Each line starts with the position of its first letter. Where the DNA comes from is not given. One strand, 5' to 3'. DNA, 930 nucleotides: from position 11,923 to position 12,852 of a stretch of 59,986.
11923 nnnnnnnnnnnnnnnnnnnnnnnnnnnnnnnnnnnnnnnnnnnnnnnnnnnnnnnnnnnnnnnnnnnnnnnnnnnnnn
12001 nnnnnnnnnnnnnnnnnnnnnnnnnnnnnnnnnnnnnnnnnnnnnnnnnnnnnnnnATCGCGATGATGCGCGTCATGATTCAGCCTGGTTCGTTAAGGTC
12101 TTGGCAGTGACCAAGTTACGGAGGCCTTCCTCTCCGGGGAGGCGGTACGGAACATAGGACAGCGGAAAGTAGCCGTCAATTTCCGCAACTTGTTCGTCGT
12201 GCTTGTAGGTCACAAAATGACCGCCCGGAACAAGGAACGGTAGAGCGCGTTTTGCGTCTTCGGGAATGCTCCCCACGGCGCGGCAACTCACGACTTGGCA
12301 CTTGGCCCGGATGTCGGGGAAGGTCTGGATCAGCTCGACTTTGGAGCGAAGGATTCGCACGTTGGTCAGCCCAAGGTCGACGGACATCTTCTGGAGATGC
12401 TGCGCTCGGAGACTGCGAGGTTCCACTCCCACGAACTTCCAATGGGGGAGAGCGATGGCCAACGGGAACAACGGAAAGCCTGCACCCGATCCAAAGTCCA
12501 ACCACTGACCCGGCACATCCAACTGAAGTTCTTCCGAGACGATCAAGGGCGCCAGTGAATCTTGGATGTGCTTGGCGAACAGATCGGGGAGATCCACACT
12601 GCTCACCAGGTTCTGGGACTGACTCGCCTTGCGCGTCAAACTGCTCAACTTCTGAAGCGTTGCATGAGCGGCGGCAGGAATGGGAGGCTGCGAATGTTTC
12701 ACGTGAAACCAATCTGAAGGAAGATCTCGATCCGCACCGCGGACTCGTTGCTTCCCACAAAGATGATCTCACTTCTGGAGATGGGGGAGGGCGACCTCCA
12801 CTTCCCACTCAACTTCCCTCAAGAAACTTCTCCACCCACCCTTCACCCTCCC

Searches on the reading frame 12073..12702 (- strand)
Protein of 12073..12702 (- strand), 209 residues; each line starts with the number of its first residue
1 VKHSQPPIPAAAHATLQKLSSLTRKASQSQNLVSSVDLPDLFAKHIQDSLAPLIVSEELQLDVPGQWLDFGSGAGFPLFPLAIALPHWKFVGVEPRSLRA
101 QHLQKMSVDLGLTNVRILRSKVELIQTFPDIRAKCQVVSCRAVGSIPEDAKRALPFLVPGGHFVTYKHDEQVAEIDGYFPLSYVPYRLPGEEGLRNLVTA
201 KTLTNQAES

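Call 11: search_protein_families(library=pfam, proteins=[window:12073-12702:-])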
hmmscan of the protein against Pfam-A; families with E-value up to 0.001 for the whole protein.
window:12073-12702:- (209 aa): 3 families
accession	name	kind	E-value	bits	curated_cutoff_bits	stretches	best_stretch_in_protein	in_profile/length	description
PF02527.21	GidB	-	5.9e-30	104.4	27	1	14-175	3-156/184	rRNA small subunit methyltransferase G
PF02390.23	Methyltransf_4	-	3.7e-05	23.7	24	1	68-126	6-65/173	Putative methyltransferase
PF13489.12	Methyltransf_23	-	0.00046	20.4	27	1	44-208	3-155/164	Methyltransferase domain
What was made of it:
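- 12073..12702 (-): rsmG (GidB family). call 11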

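Call 14: find_homologous_proteins(query=window:12073-12702:-, max_evalue=1e-10)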
Query window:12073-12702:- (209 aa): 74 proteins with E <= 1e-10 among 836 candidates.
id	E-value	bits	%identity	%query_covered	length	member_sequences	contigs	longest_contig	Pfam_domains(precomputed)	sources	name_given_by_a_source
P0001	6.2e-129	446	95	100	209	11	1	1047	PF13489.13,PF02527.22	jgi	jgi:16S rRNA (guanine527-N7)-methyltransferase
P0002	2.3e-105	369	78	100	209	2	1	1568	PF02390.24,PF02527.22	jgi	jgi:16S rRNA (guanine527-N7)-methyltransferase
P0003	1.6e-101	356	76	100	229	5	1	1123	PF02390.24,PF02527.22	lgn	-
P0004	3.5e-101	355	76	100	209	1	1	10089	PF02390.24,PF02527.22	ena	-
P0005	7.7e-99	348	74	100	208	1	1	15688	PF02390.24,PF02527.22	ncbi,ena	-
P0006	1.5e-98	347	75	100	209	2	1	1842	PF02390.24,PF02527.22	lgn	-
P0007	2.6e-98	346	73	100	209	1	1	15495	PF02390.24,PF02527.22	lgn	-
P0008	2.6e-92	326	69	100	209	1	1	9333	PF02390.24,PF02527.22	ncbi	-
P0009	5.7e-92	325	74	94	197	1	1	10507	PF02527.22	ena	-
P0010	2.0e-91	323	74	93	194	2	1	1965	PF02390.24,PF02527.22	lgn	-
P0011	1.7e-90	320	76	90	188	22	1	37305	PF13489.13,PF02390.24,PF02527.22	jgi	-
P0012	8.5e-88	311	74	93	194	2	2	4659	PF02390.24,PF02527.22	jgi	-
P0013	5.4e-87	309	75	89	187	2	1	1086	PF02390.24,PF02527.22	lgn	-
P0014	8.1e-66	240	56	93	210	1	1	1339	PF02527.22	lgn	-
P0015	8.2e-65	236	54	98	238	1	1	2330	PF02527.22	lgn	-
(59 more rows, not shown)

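Call 16: find_encoding_contigs(protein=P0011, flank=10000, max_places=3)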
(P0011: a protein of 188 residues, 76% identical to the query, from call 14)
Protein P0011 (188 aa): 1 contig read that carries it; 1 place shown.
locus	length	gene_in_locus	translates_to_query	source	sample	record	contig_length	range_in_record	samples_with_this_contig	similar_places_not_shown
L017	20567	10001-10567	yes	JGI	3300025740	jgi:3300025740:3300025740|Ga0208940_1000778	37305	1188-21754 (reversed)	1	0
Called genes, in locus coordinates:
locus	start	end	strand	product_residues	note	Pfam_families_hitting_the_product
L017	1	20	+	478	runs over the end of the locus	PF00990:GGDEF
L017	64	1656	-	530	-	PF00092:VWA, PF13519:VWA_2 (weak), PF25106:VWA_4, PF03783:CsgG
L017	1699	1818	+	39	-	-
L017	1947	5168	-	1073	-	PF25596:CPSase_L_D1, PF02786:CPSase_L_D2, PF02787:CPSase_L_D3, PF25596:CPSase_L_D1, PF02222:ATP-grasp, PF02786:CPSase_L_D2, PF15632:ATPgrasp_Ter, PF02142:MGS, +4 more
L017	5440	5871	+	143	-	PF06094:GGACT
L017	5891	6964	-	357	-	-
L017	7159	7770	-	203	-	-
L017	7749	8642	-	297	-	-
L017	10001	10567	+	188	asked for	PF02527:GidB, PF13489:Methyltransf_23 (faint), PF02390:Methyltransf_4 (weak)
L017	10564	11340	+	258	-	PF00142:Fer4_NifH (faint), PF01656:CbiA, PF02374:ArsA_ATPase (weak), PF06564:CBP_BcsQ, PF09140:MipZ (faint), PF10609:ParA, PF13614:AAA_31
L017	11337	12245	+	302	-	PF02195:ParB_N, PF17762:HTH_ParB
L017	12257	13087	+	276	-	PF01551:Peptidase_M23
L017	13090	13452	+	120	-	PF04519:Bactofilin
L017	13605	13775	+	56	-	-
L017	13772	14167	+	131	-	-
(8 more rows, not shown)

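Call 17: find_encoding_contigs(protein=P0005, flank=10000, max_places=3)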
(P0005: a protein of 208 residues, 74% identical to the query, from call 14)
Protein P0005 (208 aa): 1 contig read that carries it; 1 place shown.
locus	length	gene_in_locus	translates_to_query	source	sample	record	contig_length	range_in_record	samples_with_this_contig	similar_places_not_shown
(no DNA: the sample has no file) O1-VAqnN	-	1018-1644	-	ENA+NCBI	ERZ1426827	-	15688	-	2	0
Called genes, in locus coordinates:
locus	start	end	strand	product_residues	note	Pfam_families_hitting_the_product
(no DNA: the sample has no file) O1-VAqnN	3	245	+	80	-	?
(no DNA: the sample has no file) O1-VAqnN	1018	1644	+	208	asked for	PF02527:GidB, PF02390:Methyltransf_4 (weak)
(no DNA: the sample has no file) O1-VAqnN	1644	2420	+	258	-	PF00142:Fer4_NifH (faint), PF01656:CbiA, PF02374:ArsA_ATPase (weak), PF06564:CBP_BcsQ, PF09140:MipZ (faint), PF10609:ParA, PF13614:AAA_31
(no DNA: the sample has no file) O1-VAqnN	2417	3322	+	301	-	PF02195:ParB_N, PF17762:HTH_ParB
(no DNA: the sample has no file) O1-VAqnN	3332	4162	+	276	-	PF01551:Peptidase_M23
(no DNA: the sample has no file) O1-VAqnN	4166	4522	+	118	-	PF04519:Bactofilin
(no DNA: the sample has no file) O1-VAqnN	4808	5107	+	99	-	-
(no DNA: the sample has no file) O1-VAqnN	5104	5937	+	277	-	PF00119:ATP-synt_A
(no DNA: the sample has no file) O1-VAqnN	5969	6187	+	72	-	PF00137:ATP-synt_C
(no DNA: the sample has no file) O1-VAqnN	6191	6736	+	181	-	PF00430:ATP-synt_B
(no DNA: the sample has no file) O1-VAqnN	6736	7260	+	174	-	PF00213:OSCP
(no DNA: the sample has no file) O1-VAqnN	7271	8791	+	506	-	PF02874:ATP-synt_ab_N, PF00006:ATP-synt_ab, PF06745:ATPase (weak), PF00306:ATP-synt_ab_C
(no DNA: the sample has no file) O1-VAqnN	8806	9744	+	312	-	PF00231:ATP-synt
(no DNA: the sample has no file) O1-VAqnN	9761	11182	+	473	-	PF02874:ATP-synt_ab_N, PF00006:ATP-synt_ab, PF22919:ATP-synt_VA_C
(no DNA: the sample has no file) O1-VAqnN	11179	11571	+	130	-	PF02823:ATP-synt_DE_N, PF00401:ATP-synt_DE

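Call 18: find_encoding_contigs(protein=P0007, flank=10000, max_places=3)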
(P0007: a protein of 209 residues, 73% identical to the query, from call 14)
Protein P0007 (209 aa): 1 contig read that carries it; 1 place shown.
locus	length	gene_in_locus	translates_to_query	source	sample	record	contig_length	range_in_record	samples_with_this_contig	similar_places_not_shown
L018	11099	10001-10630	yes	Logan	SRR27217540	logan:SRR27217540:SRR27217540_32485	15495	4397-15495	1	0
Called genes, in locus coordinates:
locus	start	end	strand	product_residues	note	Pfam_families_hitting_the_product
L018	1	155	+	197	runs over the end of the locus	PF21176:RecR_HhH, PF02132:RecR_ZnF (weak), PF01751:Toprim, PF13662:Toprim_4, PF21175:RecR_C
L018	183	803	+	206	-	PF03193:RsgA_GTPase (weak), PF01926:MMR_HSR1, PF02421:FeoB_N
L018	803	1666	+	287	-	PF02405:MlaE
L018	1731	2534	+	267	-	PF00005:ABC_tran, PF13304:AAA_21 (faint)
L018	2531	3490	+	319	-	PF02470:MlaD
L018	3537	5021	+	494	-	-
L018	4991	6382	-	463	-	PF08323:Glyco_transf_5, PF13579:Glyco_trans_4_4 (weak), PF00534:Glycos_transf_1, PF13692:Glyco_trans_1_4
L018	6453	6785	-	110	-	-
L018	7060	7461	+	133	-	PF00011:HSP20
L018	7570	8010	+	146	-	PF06094:GGACT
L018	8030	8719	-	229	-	-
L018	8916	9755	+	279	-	-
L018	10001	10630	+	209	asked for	PF02527:GidB, PF02390:Methyltransf_4 (weak)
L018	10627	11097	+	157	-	?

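Call 22: find_encoding_contigs(protein=P0001, flank=10000, max_places=5)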
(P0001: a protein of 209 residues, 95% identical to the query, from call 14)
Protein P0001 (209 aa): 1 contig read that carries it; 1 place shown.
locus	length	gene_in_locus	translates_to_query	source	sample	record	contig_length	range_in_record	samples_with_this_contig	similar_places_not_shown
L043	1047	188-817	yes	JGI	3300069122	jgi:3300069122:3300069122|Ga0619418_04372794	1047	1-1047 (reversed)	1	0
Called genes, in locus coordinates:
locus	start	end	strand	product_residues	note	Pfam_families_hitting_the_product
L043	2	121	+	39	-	?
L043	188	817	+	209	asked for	PF02527:GidB, PF13489:Methyltransf_23 (weak)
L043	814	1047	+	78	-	?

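Call 23: find_encoding_contigs(protein=P0002, flank=10000, max_places=5)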
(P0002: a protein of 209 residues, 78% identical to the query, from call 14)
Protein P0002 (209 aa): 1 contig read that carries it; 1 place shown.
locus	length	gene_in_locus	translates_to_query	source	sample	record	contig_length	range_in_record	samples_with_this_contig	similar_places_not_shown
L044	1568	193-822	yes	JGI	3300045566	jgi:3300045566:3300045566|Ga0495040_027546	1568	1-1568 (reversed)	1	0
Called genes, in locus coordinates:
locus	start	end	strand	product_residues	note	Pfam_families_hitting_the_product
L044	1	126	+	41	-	?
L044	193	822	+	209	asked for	PF02527:GidB, PF02390:Methyltransf_4 (weak)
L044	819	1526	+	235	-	PF00142:Fer4_NifH (weak), PF01656:CbiA, PF02374:ArsA_ATPase, PF06564:CBP_BcsQ, PF09140:MipZ (faint), PF10609:ParA, PF13614:AAA_31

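Call 24: find_encoding_contigs(protein=P0004, flank=10000, max_places=3)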
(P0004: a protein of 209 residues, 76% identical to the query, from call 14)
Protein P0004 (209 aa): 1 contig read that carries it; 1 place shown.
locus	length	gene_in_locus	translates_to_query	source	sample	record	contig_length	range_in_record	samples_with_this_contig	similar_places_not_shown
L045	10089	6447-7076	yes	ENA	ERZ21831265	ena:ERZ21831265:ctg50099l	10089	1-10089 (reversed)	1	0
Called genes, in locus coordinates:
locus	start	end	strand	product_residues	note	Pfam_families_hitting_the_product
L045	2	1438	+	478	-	?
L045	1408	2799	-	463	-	PF08323:Glyco_transf_5, PF13579:Glyco_trans_4_4 (weak), PF00534:Glycos_transf_1, PF13692:Glyco_trans_1_4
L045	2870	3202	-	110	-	-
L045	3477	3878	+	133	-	PF27746:Small_heat_shock_put (weak), PF00011:HSP20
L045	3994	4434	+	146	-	PF06094:GGACT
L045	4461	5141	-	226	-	-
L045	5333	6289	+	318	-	PF03279:Lip_A_acyltrans (weak)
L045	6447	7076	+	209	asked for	PF02527:GidB, PF02390:Methyltransf_4 (weak)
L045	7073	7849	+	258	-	PF00142:Fer4_NifH (weak), PF01656:CbiA, PF02374:ArsA_ATPase, PF06564:CBP_BcsQ, PF09140:MipZ (faint), PF10609:ParA, PF13614:AAA_31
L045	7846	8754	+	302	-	PF02195:ParB_N, PF17762:HTH_ParB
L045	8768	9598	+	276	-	PF01551:Peptidase_M23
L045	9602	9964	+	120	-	PF04519:Bactofilin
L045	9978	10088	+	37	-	?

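Call 25: find_encoding_contigs(protein=P0008, flank=10000, max_places=3)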
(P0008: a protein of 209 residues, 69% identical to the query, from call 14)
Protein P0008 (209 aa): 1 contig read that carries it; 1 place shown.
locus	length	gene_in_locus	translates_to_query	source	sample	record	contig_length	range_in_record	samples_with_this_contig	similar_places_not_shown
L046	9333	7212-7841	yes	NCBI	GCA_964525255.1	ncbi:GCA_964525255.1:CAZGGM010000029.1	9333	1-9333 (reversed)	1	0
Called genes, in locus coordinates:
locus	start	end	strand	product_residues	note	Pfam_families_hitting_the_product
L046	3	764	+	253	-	?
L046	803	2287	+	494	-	-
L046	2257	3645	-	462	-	PF08323:Glyco_transf_5, PF13579:Glyco_trans_4_4 (weak), PF00534:Glycos_transf_1, PF13692:Glyco_trans_1_4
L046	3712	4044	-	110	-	-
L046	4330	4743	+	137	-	PF00011:HSP20, PF17886:ArsA_HSP20 (weak)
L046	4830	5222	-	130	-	-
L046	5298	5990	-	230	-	-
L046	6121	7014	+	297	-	PF03279:Lip_A_acyltrans (weak)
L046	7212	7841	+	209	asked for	PF02527:GidB, PF02390:Methyltransf_4 (weak)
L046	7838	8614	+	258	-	PF00142:Fer4_NifH (weak), PF01656:CbiA, PF02374:ArsA_ATPase, PF06564:CBP_BcsQ, PF09140:MipZ (faint), PF10609:ParA, PF13614:AAA_31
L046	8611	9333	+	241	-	?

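Call 40: list_cluster_members(proteins=[P0001, P0075])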
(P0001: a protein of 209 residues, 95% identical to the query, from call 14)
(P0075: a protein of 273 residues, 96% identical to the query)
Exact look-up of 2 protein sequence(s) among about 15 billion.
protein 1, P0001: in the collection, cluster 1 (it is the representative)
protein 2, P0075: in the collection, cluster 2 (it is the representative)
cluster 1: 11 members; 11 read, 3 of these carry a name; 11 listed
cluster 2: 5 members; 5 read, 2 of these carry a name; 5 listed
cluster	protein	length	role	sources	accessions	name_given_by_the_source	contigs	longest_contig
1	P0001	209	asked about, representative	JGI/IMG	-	16S rRNA (guanine527-N7)-methyltransferase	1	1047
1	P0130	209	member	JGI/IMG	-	-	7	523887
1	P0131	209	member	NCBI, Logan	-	-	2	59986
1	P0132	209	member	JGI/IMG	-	16S rRNA (guanine527-N7)-methyltransferase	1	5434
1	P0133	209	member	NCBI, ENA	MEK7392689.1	MAG: 16S rRNA (guanine(527)-N(7))-methyltransferase RsmG [Fibrobacterota bacterium]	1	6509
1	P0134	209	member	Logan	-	-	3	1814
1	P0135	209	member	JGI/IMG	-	-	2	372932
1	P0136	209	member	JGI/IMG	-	-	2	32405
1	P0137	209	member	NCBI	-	-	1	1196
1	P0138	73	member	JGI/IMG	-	-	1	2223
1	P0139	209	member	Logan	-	-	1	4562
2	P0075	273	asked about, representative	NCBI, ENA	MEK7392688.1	MAG: hypothetical protein AAB214_08995 [Fibrobacterota bacterium]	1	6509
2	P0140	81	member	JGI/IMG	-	-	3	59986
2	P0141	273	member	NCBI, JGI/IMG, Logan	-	-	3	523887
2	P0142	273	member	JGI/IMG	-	hypothetical protein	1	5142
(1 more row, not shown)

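Call 41: find_encoding_contigs(protein=P0130, flank=10000, max_places=7)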
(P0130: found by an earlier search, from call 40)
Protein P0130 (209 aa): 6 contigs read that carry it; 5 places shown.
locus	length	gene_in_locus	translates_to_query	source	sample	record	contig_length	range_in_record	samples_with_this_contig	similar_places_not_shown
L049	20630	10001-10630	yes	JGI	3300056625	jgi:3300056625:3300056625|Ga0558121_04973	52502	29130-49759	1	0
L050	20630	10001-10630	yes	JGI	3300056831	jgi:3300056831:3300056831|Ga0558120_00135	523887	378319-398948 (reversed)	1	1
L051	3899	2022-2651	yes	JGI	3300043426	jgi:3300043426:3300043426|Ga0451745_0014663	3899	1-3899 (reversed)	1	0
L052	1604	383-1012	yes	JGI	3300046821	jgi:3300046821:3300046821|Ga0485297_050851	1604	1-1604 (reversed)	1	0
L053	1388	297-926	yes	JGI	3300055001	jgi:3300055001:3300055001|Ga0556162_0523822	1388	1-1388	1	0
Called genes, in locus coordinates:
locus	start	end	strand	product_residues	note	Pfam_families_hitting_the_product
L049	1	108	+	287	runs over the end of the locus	PF02405:MlaE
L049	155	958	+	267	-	PF00005:ABC_tran, PF13304:AAA_21 (faint)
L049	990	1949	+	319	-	PF02470:MlaD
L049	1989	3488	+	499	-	PF07494:Reg_prop (faint)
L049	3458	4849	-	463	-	PF08323:Glyco_transf_5, PF13579:Glyco_trans_4_4 (weak), PF00534:Glycos_transf_1, PF13692:Glyco_trans_1_4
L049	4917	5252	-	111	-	-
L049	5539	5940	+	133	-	PF27746:Small_heat_shock_put (weak), PF00011:HSP20, PF17886:ArsA_HSP20 (weak)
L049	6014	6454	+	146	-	PF06094:GGACT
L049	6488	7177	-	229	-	-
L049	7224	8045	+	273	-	PF03279:Lip_A_acyltrans (weak)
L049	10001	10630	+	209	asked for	PF02527:GidB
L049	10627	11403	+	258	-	PF00142:Fer4_NifH (faint), PF01656:CbiA, PF02374:ArsA_ATPase, PF06564:CBP_BcsQ, PF09140:MipZ (faint), PF10609:ParA, PF13614:AAA_31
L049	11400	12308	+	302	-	PF02195:ParB_N, PF17762:HTH_ParB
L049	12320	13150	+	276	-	PF01551:Peptidase_M23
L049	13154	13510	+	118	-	PF04519:Bactofilin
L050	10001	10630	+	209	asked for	PF02527:GidB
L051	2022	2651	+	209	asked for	PF02527:GidB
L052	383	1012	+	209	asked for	PF02527:GidB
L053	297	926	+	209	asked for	PF02527:GidB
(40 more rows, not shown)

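Call 44: find_encoding_contigs(protein=P0135, flank=10000, max_places=5)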
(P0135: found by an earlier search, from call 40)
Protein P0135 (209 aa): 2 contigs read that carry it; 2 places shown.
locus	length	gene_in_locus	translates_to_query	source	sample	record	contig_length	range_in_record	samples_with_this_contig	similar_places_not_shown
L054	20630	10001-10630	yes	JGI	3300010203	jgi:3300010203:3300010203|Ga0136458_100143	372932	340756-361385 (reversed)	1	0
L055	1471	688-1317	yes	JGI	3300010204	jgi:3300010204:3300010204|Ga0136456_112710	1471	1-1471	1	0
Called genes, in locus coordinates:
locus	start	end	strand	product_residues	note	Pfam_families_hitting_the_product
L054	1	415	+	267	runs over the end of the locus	PF00005:ABC_tran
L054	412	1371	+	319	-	PF02470:MlaD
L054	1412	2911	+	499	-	-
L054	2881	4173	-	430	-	PF08323:Glyco_transf_5, PF00534:Glycos_transf_1, PF13692:Glyco_trans_1_4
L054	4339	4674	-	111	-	-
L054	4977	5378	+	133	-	PF27746:Small_heat_shock_put (weak), PF00011:HSP20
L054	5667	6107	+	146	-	PF06094:GGACT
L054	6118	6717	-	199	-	-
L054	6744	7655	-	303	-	-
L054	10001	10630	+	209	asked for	PF02527:GidB, PF02390:Methyltransf_4 (faint)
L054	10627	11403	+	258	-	PF00142:Fer4_NifH (weak), PF01656:CbiA, PF02374:ArsA_ATPase, PF06564:CBP_BcsQ, PF09140:MipZ (faint), PF10609:ParA, PF13614:AAA_31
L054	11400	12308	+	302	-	PF02195:ParB_N, PF17762:HTH_ParB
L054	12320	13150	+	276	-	PF01551:Peptidase_M23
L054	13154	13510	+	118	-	PF04519:Bactofilin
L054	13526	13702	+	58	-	-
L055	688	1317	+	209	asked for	PF02527:GidB, PF02390:Methyltransf_4 (faint)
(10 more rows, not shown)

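Call 45: find_encoding_contigs(protein=P0139, flank=10000, max_places=5)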
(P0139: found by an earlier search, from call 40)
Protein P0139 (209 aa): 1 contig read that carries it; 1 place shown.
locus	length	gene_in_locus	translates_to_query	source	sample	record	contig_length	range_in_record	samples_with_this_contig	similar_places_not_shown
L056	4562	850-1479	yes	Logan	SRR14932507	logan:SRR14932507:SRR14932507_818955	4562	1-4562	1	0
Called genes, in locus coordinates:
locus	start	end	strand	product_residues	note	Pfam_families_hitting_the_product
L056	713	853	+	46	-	-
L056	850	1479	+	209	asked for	PF02527:GidB, PF13489:Methyltransf_23 (faint)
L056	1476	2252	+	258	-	PF00142:Fer4_NifH (weak), PF01656:CbiA, PF02374:ArsA_ATPase, PF06564:CBP_BcsQ, PF09140:MipZ (faint), PF10609:ParA, PF13614:AAA_31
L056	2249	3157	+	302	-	PF02195:ParB_N, PF17762:HTH_ParB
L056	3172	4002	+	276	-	PF01551:Peptidase_M23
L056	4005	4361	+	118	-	PF04519:Bactofilin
